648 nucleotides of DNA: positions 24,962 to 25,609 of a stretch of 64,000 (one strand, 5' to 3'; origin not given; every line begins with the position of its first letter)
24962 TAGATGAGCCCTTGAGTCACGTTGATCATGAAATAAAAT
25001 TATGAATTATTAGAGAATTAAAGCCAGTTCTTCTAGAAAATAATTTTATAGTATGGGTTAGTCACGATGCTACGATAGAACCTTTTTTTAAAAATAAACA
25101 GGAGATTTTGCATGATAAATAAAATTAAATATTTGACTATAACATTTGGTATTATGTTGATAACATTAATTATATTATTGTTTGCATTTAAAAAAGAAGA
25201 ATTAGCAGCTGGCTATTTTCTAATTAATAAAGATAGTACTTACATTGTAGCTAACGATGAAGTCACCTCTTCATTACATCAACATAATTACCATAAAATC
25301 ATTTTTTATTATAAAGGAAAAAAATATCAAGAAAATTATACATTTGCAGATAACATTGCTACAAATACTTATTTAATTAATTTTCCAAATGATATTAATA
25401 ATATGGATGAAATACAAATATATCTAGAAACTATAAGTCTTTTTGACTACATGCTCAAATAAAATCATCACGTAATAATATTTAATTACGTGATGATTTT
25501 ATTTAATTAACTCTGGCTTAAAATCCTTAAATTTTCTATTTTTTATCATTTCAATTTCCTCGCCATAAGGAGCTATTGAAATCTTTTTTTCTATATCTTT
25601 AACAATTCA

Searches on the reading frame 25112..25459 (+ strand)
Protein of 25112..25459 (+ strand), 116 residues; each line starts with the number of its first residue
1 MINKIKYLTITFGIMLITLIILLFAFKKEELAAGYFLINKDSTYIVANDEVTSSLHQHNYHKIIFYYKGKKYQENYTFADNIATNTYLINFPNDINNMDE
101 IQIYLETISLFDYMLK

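Call 8: search_protein_families(library=pfam, proteins=[window:25112-25459:+], max_evalue=0.01)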
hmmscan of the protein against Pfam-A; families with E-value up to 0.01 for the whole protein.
seq(116 aa): 0 families

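Call 23: search_protein_families(library=ncbifam, proteins=[window:25112-25459:+], max_evalue=0.01)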
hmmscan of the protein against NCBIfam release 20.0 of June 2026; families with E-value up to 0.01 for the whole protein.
seq(116 aa): 1 family
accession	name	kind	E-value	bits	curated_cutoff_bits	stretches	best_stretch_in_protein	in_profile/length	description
NF045999.1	MAG1140_fam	equivalog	0.008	16.3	35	1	8-110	12-113/126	MAG1140 family protein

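Call 80: find_encoding_contigs(protein=window:25112-25459:+, flank=2000, max_places=2)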
Protein seq(116 aa) (116 aa): no gene with exactly this product is on record in the collection.
